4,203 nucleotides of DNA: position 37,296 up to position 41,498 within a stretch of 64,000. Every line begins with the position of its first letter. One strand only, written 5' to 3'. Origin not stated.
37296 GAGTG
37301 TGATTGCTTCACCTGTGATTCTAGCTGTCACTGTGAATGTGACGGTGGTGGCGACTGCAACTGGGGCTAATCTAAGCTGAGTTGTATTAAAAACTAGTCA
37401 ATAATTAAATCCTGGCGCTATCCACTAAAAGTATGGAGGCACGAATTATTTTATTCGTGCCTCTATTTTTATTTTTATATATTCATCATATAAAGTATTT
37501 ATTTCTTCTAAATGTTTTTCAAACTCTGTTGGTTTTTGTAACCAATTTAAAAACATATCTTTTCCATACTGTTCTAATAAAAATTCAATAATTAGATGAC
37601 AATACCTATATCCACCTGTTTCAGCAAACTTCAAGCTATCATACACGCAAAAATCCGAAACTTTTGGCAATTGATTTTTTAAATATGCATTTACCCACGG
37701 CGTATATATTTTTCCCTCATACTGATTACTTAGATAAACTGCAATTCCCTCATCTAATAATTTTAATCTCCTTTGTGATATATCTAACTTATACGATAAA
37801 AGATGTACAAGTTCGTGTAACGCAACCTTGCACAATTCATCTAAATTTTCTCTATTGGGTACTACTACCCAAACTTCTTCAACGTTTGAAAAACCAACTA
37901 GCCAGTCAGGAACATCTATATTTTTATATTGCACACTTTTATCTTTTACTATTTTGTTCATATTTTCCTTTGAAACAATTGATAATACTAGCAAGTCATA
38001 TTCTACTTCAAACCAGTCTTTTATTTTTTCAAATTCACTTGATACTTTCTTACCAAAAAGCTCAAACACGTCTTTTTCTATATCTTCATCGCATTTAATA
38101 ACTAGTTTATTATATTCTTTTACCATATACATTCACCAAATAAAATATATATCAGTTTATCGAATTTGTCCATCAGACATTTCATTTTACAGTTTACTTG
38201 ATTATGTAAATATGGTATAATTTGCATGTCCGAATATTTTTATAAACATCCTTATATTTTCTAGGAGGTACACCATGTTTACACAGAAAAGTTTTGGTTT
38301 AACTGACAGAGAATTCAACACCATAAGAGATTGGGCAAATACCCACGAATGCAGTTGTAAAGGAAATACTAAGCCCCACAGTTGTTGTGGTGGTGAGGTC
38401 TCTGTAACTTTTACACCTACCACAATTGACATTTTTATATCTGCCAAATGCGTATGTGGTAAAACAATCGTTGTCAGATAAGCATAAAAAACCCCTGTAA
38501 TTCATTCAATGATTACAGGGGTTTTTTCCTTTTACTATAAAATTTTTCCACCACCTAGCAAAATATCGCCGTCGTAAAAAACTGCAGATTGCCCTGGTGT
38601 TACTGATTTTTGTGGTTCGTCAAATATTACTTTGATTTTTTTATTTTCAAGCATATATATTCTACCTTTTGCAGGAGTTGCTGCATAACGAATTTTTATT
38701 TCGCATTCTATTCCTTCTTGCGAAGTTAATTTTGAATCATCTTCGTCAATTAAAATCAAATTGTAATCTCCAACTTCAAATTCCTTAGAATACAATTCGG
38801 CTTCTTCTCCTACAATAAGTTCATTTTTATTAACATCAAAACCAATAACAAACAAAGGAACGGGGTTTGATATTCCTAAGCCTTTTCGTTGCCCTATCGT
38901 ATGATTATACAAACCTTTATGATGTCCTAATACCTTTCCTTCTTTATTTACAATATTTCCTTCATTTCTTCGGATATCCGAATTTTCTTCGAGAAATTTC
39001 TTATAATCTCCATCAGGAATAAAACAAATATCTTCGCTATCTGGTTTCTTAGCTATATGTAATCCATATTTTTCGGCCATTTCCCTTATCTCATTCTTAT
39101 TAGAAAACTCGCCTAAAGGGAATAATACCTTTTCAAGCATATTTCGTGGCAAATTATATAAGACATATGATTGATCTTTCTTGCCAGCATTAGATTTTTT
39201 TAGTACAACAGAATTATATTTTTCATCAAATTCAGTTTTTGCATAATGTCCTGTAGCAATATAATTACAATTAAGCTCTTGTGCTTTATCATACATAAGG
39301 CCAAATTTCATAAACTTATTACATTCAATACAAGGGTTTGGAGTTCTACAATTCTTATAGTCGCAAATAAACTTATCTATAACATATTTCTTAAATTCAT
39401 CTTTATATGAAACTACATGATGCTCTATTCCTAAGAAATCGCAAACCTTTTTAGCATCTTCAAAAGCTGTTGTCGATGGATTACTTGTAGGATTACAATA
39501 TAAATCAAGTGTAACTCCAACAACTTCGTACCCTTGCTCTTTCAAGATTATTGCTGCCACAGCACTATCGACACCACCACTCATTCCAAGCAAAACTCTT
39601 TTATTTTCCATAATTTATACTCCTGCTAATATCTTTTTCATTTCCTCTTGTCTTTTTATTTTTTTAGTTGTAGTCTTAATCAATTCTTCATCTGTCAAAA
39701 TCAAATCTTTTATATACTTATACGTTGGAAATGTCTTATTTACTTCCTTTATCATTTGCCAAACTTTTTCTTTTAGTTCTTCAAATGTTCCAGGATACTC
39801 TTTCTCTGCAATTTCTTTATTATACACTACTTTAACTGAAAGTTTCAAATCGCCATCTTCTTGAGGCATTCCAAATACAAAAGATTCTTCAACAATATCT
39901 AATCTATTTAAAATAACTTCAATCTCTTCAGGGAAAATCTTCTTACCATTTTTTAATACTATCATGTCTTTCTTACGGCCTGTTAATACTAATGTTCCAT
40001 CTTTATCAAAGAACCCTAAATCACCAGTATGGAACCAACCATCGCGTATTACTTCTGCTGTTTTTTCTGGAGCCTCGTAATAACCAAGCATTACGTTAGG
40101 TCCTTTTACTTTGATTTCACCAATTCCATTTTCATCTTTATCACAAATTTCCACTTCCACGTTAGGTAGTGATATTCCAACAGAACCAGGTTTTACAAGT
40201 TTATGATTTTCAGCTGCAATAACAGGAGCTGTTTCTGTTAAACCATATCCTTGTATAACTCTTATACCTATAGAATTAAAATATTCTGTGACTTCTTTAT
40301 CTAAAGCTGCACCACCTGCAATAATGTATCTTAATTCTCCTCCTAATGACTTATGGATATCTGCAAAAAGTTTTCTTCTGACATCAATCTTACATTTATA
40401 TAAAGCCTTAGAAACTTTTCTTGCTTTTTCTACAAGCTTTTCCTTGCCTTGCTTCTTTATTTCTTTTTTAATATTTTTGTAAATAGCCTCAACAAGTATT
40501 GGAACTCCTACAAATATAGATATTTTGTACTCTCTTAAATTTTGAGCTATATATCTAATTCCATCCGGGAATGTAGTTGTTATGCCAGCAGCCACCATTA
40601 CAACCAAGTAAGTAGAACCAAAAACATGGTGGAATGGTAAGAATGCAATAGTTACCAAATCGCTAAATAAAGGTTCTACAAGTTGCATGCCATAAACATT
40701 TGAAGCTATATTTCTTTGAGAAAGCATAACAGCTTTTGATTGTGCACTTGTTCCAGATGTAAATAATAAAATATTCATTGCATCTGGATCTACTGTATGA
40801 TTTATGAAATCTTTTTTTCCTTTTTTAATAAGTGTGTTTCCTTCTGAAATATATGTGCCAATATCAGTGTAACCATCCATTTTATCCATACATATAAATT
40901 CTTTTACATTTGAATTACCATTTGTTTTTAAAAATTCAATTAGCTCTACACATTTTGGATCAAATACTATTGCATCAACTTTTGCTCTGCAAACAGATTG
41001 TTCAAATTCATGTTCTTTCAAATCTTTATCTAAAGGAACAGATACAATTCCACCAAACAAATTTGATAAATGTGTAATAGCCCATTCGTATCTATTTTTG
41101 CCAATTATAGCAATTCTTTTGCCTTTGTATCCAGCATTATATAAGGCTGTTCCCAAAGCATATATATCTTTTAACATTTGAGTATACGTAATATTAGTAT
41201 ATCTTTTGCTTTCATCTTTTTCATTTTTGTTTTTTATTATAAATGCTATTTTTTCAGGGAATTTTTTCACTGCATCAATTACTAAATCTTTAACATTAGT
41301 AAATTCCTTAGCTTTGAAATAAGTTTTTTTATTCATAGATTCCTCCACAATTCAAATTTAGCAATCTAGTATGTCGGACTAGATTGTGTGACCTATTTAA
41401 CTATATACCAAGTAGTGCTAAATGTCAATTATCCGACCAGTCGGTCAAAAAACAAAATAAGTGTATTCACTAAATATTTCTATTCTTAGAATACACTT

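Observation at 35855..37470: Minimal RiPP-like unit: radical SAM/SPASM enzyme translationally coupled to an untracked 39-aa, 7-Cys acidic peptide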

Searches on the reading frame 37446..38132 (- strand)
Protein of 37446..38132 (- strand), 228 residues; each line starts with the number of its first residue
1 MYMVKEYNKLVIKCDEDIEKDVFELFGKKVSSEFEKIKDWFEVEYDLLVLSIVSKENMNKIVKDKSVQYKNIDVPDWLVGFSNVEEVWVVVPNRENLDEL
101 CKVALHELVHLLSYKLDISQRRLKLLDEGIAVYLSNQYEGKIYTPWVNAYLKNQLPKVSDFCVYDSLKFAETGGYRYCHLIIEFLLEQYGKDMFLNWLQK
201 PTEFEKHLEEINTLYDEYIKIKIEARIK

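Call 15: search_protein_families(library=pfam, proteins=[window:37446-38132:-], max_evalue=0.1)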
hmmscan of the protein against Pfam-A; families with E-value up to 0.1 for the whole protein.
window:37446-38132:- (228 aa): 1 family
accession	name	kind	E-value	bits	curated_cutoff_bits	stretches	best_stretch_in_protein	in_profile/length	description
PF13485.12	Peptidase_MA_2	-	0.00055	20.2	32.4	1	93-200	59-169/201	Peptidase MA superfamily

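Call 16: search_protein_families(library=ncbifam, proteins=[window:37446-38132:-], max_evalue=0.1)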
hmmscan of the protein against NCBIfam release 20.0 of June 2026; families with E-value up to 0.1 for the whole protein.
window:37446-38132:- (228 aa): 0 families

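Call 61: search_solved_structures(query=A3, max_evalue=1)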
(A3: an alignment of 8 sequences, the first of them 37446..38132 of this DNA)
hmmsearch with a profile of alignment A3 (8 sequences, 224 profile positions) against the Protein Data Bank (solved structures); distinct sequences matched with E-value up to 1: 2.
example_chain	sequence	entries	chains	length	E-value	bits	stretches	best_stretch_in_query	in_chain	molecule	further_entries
7esi_A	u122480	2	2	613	0.0082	19.1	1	97-197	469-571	Collagenase unit (CU) | collagenase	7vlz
9l5o_A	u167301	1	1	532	0.26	14.2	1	97-194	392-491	microbial collagenase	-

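Call 77: find_homologous_proteins(query=A3, max_evalue=0.001)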
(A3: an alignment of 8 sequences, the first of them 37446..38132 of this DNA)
Query A3 (8 sequences) (228 aa, profile of the alignment): 87 proteins with E <= 0.001 among 3438 candidates.
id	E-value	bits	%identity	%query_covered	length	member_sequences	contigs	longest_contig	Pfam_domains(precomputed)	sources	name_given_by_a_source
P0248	7.8e-88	312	90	99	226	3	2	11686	-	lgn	-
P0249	3.3e-81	290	57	99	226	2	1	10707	PF13485.12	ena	-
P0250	3.7e-81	290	42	95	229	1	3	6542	PF13485.12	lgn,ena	-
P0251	4.0e-81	290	42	95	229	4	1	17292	-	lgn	-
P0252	1.1e-80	289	43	93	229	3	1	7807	PF13485.12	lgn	-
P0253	4.2e-80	287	43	93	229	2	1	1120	PF13485.12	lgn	-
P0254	5.2e-79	283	41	95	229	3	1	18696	-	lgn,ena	-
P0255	5.5e-79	283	54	99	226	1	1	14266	PF13485.12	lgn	-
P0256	1.4e-78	282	41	95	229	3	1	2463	PF13485.12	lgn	-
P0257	2.7e-78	281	43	95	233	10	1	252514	PF13485.12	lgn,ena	-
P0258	1.5e-77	278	41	95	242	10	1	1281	-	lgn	-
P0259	2.2e-76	274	54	99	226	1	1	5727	PF13485.12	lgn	-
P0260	4.5e-76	273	41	96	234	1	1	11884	-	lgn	-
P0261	4.7e-76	273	41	94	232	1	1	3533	PF13485.12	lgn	-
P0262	1.2e-75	272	40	93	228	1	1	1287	PF13485.12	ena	-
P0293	7.4e-56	207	26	77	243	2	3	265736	-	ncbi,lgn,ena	-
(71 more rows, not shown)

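Call 78: find_encoding_contigs(protein=P0248, flank=4000, max_places=2)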
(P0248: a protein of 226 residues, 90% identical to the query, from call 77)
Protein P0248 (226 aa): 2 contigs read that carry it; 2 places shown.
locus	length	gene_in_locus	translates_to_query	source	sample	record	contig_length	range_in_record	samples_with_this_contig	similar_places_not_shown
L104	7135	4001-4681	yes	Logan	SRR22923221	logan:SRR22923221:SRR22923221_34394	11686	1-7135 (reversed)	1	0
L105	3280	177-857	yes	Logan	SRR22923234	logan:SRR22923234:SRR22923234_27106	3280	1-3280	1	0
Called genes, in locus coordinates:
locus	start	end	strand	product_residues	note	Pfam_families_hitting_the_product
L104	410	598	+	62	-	PF08984:DUF1858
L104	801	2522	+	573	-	PF00501:AMP-binding, PF23562:AMP-binding_C_3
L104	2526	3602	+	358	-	PF02540:NAD_synthase (faint), PF03054:tRNA_Me_trans, PF06508:QueC (faint), PF20259:tRNA_Me_trans_M, PF20258:tRNA_Me_trans_C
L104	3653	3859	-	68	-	-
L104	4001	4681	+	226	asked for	-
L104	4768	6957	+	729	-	PF09972:DUF2207, PF20990:DUF2207_C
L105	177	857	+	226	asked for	-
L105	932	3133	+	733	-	PF09972:DUF2207, PF20990:DUF2207_C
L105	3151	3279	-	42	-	?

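Call 79: find_encoding_contigs(protein=P0257, flank=4000, max_places=2)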
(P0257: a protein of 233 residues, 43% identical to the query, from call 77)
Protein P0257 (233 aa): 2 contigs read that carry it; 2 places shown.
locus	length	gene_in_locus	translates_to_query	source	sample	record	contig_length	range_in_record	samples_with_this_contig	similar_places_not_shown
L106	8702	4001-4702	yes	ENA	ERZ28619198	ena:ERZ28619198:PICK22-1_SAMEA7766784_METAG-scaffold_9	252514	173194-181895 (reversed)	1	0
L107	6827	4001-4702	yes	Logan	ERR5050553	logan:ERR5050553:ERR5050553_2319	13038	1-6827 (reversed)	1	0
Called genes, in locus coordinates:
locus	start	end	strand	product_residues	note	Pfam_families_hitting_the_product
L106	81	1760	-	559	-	PF12698:ABC2_membrane_3, PF12679:ABC2_membrane_2, PF12730:ABC2_membrane_4, PF10920:DUF2705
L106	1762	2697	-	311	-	PF00005:ABC_tran, PF13175:AAA_15 (faint), PF13304:AAA_21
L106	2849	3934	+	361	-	PF19328:DAP_DH_C (weak)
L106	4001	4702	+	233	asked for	PF13485:Peptidase_MA_2 (weak)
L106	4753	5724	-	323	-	PF00696:AA_kinase, PF13840:ACT_7 (faint), PF22468:ACT_9 (weak)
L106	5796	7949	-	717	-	PF09371:Tex_N, PF22706:Tex_central_region, PF14639:YqgF (weak), PF16921:Tex_YqgF, PF14635:HHH_7 (weak), PF12836:HHH_3, PF17674:HHH_9, PF00575:S1, +1 more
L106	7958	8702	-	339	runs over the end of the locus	PF00308:Bac_DnaA, PF01695:IstB_IS21, PF20720:nSTAND3 (faint)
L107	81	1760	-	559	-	PF12698:ABC2_membrane_3, PF12679:ABC2_membrane_2, PF12730:ABC2_membrane_4, PF10920:DUF2705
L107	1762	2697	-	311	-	PF00005:ABC_tran, PF13175:AAA_15 (faint), PF13304:AAA_21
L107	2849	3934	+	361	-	PF19328:DAP_DH_C (weak)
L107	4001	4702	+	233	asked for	PF13485:Peptidase_MA_2 (weak)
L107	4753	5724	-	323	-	PF00696:AA_kinase, PF13840:ACT_7 (faint), PF22468:ACT_9 (weak)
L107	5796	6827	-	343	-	?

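Call 80: find_encoding_contigs(protein=P0293, flank=4000, max_places=2)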
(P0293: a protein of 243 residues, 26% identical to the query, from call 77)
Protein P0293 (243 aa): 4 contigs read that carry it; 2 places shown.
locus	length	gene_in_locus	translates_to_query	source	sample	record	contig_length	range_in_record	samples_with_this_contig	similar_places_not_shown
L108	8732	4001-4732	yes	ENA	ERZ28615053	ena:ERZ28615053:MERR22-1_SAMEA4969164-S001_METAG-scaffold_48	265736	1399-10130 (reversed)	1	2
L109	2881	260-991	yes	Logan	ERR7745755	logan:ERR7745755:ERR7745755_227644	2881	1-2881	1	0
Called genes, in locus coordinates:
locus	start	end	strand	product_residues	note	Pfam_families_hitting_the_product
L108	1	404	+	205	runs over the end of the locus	PF07907:YibE_F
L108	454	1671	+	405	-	PF22694:CtpB_N-like, PF00595:PDZ (weak), PF13180:PDZ_2 (weak), PF17820:PDZ_6, PF03572:Peptidase_S41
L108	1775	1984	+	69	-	PF00313:CSD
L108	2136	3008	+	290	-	PF01430:HSP33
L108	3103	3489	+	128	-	-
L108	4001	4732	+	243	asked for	-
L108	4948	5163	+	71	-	-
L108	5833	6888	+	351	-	PF03462:PCRF, PF00472:RF-1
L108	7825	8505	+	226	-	PF02223:Thymidylate_kin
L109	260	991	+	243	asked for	-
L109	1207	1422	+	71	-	-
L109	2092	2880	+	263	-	?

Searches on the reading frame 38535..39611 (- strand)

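Call 63: search_protein_families(library=pfam, proteins=[window:38535-39611:-], max_evalue=0.001)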
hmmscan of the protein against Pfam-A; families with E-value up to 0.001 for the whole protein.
window:38535-39611:- (358 aa): 8 families
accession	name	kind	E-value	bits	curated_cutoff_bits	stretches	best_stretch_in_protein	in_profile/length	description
PF03054.22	tRNA_Me_trans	-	1.7e-69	234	20.6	1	4-199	1-201/202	tRNA methyl transferase HUP domain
PF20258.4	tRNA_Me_trans_C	-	3.5e-21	75.7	20.6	1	291-357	17-77/77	Aminomethyltransferase beta-barrel domain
PF20259.3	tRNA_Me_trans_M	-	2.6e-18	65.8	27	1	205-269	2-66/66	tRNA methyl transferase PRC-barrel domain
PF02540.23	NAD_synthase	-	5.3e-07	29.4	21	1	3-76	18-88/242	NAD synthase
PF06508.19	QueC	-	6.4e-06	26.3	22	1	6-70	2-61/210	Queuosine biosynthesis protein QueC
PF00764.25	Arginosuc_synth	-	1.9e-05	25.2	27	1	5-78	1-70/162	Arginosuccinate synthase N-terminal HUP domain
PF02568.20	ThiI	-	0.00041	20.4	20.5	1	4-74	4-77/197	Thiamine biosynthesis protein (ThiI)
PF24167.1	DUF7411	-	0.00071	19.6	28.7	0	8-82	5-71/194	Family of unknown function (DUF7411)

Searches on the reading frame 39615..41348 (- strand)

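Call 63: search_protein_families(library=pfam, proteins=[window:39615-41348:-], max_evalue=0.001)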
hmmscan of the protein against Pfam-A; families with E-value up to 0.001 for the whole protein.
window:39615-41348:- (577 aa): 3 families
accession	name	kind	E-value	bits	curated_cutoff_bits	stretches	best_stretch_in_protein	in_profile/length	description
PF00501.34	AMP-binding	-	1.3e-62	212.2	29.9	1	26-424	4-384/384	AMP-binding enzyme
PF23562.2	AMP-binding_C_3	-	1.4e-08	35.6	20.8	1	461-568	2-107/124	AMP-binding enzyme C-terminal domain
PF13193.12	AMP-binding_C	-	0.00078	20.7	24.5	0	475-563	1-76/76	AMP-binding enzyme C-terminal domain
